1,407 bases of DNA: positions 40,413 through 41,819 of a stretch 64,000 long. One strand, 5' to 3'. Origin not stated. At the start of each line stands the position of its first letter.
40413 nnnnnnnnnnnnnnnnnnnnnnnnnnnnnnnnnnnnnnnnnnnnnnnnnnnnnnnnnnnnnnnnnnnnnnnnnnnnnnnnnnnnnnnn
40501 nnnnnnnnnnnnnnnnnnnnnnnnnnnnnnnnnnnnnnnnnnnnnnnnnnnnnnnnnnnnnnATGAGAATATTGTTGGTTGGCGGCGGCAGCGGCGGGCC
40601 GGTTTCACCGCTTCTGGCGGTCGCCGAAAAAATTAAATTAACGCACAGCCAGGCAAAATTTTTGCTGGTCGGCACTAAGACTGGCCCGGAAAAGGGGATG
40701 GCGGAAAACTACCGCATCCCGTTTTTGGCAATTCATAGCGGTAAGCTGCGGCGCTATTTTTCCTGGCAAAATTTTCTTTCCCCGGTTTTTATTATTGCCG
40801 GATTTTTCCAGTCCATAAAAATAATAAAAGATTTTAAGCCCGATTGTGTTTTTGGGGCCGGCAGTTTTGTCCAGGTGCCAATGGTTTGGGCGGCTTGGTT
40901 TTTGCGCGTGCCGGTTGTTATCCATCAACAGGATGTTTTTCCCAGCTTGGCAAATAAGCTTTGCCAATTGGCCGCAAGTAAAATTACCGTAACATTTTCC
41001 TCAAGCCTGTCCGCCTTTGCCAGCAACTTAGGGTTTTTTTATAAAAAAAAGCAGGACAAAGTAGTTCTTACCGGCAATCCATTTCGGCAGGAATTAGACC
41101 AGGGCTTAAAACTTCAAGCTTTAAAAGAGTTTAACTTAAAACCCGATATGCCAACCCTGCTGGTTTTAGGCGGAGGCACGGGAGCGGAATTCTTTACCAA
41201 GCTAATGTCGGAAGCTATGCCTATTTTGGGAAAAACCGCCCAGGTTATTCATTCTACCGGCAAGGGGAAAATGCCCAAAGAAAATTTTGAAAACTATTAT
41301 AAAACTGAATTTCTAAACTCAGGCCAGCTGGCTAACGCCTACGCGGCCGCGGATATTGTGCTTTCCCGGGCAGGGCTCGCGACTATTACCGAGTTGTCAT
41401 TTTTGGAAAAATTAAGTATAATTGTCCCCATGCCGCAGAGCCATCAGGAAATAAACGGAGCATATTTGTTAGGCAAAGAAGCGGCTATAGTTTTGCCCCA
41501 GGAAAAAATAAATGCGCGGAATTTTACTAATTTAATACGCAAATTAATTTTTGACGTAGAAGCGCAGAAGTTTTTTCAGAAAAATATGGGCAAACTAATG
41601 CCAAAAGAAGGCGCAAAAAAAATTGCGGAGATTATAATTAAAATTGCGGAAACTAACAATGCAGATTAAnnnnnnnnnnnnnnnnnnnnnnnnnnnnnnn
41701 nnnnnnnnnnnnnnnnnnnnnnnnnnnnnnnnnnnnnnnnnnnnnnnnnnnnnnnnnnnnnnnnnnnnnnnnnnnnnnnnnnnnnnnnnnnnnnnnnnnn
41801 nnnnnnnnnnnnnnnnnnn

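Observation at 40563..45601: Patatin-like phospholipase and an unknown coiled-coil protein translationally coupled inside the murG-murC-murB block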

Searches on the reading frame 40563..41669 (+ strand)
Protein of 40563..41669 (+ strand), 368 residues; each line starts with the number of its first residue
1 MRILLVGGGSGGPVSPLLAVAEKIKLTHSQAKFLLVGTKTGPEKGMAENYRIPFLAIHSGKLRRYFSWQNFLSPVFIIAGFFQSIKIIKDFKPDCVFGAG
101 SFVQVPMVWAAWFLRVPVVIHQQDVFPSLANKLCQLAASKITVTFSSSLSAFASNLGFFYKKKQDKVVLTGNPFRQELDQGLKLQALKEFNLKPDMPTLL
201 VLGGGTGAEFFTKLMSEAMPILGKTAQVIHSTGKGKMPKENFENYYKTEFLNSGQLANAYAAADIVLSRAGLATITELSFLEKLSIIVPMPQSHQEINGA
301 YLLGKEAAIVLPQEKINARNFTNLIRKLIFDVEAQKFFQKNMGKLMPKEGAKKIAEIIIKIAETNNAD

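Call 3: search_protein_families(library=pfam, proteins=[window:40563-41669:+], max_evalue=0.01)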
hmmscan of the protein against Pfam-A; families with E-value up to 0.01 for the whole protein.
window:40563-41669:+ (368 aa): 3 families
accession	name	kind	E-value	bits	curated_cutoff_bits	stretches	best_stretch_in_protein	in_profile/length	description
PF03033.26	Glyco_transf_28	-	6.4e-28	98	26.2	1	3-141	1-137/139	Glycosyltransferase family 28 N-terminal domain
PF04101.22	Glyco_tran_28_C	-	1.1e-22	81.3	22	1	198-338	1-150/166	Glycosyltransferase family 28 C-terminal domain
PF13439.12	Glyco_transf_4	-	0.0021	18.5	28.5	1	66-139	46-109/170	Glycosyltransferase Family 4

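Call 4: search_protein_families(library=ncbifam, proteins=[window:40563-41669:+], max_evalue=0.01)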
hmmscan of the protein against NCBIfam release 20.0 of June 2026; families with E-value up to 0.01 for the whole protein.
window:40563-41669:+ (368 aa): 8 families
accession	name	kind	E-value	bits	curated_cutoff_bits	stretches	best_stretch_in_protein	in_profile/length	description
TIGR01133.1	murG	equivalog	4.5e-65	220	250.25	1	1-358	6-353/353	undecaprenyldiphospho-muramoylpentapeptide beta-N-acetylglucosaminyltransferase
NF009102.0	PRK12446.1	equivalog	8.9e-64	215.6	339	1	2-358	3-349/352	undecaprenyldiphospho-muramoylpentapeptide beta-N-acetylglucosaminyltransferase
NF010135.0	PRK13609.1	equivalog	5.5e-10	38.7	500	1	163-365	168-372/388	diglucosyl diacylglycerol synthase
NF010134.0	PRK13608.1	equivalog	9.2e-07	28.2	557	1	164-362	169-369/391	diglucosyl diacylglycerol synthase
TIGR00661.1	MJ1255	subfamily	5.9e-05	22.5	195.9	1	81-302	82-287/321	MJ1255/VC2487 family glycosyltransferase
NF041548.1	PssE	equivalog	6.6e-05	22.9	120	1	207-290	6-86/146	PssE/Cps14G family polysaccharide biosynthesis glycosyltransferase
NF041549.1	PssD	equivalog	0.00026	21.3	110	1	9-119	5-106/151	PssD/Cps14F family polysaccharide biosynthesis glycosyltransferase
NF046028.1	GluronsyltaseWelK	equivalog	0.00048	19.3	400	0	31-120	24-111/319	beta-1,4-glucuronosyltransferase WelK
